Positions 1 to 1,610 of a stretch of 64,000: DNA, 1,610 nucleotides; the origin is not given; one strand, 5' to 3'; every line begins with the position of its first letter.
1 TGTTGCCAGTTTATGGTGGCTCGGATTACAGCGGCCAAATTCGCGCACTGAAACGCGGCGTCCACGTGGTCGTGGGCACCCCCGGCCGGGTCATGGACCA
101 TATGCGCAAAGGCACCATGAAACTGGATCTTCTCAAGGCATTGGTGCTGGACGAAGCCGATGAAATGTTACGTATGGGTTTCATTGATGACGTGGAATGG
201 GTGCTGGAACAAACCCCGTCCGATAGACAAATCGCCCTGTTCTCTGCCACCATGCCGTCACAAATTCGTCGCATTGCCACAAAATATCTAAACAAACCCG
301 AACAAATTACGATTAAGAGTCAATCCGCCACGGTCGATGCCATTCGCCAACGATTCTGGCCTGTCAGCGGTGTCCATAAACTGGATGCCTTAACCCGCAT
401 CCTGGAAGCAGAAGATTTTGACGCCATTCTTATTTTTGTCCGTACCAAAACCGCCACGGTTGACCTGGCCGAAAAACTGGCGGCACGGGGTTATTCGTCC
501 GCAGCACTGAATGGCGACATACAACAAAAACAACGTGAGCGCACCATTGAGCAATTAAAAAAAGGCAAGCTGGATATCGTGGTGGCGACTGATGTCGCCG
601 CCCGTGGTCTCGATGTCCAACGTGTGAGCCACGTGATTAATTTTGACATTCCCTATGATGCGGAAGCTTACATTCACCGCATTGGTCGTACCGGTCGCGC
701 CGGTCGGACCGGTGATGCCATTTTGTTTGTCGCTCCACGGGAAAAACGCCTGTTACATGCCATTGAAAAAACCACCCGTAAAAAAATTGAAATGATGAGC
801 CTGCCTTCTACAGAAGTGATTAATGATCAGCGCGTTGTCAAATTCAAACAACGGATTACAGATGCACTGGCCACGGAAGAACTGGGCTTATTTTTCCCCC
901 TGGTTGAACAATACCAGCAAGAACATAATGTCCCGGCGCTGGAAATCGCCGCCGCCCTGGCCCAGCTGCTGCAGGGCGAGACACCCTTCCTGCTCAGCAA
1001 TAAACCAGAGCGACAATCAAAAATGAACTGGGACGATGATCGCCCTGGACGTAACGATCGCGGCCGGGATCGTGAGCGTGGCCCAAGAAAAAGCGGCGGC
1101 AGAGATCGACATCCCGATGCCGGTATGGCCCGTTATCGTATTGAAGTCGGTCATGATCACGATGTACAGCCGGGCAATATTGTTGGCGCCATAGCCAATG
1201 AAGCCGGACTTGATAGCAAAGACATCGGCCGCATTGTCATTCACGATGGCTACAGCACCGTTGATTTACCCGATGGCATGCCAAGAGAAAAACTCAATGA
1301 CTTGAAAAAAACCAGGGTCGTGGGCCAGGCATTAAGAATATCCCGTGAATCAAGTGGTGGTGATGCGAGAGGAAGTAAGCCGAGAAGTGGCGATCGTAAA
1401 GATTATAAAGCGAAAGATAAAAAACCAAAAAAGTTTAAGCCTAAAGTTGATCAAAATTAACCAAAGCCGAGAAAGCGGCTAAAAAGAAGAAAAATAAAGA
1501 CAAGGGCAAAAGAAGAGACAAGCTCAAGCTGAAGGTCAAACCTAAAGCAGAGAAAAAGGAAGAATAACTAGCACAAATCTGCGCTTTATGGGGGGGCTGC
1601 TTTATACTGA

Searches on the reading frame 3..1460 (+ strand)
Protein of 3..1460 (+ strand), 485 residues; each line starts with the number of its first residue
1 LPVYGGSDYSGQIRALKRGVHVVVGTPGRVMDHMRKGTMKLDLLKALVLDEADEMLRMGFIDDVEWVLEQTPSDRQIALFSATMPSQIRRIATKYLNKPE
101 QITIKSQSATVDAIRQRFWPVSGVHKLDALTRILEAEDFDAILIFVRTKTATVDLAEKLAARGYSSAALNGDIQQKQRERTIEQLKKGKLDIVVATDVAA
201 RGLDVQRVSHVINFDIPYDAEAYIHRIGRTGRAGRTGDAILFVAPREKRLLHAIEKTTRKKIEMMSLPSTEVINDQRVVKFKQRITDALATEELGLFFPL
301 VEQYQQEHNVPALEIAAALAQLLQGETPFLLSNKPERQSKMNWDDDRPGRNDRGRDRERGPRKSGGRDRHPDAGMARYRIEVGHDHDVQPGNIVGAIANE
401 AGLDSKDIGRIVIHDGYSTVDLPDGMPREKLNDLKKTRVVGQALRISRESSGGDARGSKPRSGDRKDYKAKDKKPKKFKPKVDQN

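Call 51: search_protein_families(library=ncbifam, proteins=[window:3-1460:+], max_evalue=0.001)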
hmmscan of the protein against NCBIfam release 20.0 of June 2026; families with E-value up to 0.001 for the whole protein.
window:3-1460:+ (485 aa): 32 families (the best 25 are shown)
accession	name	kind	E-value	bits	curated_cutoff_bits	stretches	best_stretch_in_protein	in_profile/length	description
NF008642.0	PRK11634.1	equivalog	2.6e-149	498.5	989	1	3-468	109-584/628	DEAD/DEAH family ATP-dependent RNA helicase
NF053631.1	RNA_helic_CshA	equivalog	1.6e-112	376.6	646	1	2-324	100-421/434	degradosome RNA helicase CshA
NF008744.0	PRK11776.1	equivalog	2.4e-98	329.7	524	2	4-277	108-380/460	ATP-dependent RNA helicase DbpA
NF053710.1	RNA_heli_RhlE2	exception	4.2e-79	266.6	925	1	3-267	113-380/635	RNA helicase RhlE2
NF053636.1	DDHlcsCsdAPsy1082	equivalog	2.8e-78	263.7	890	1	2-267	108-371/512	DEAD/DEAH box helicase CsdA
NF003419.0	PRK04837.1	equivalog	2.7e-72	243.8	588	1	3-277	118-394/424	ATP-dependent RNA helicase RhlB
NF053711.1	RNA_heli_RhlE1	exception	3.7e-72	243.4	750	1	3-278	108-381/434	RNA helicase RhlE1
NF007882.0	PRK10590.1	equivalog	1.2e-69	235.5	743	1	3-271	109-377/456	ATP-dependent RNA helicase RhlE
NF008394.0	PRK11192.1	equivalog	2.8e-69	234.1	507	1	3-264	109-372/441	ATP-dependent RNA helicase SrmB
NF002340.1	PRK01297.1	equivalog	7.2e-64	215.9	564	1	3-262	110-372/372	ATP-dependent RNA helicase RhlB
NF003390.0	PRK04537.1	equivalog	1.9e-63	215.4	732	1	3-267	118-385/572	ATP-dependent RNA helicase RhlB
TIGR01389.1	recQ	equivalog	4.8e-18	64.9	640.2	1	68-258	157-343/591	DNA helicase RecQ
NF008279.0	PRK11057.1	equivalog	3.7e-17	62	1015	1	109-265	206-366/608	ATP-dependent DNA helicase RecQ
TIGR00614.1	recQ_fam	subfamily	6.1e-14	51.7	219.8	1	76-262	165-353/470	RecQ family ATP-dependent DNA helicase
NF042964.1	phospholipD_antiphage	equivalog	2.1e-12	46.2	1100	1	160-242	716-798/895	phospholipase D-like domain-containing anti-phage protein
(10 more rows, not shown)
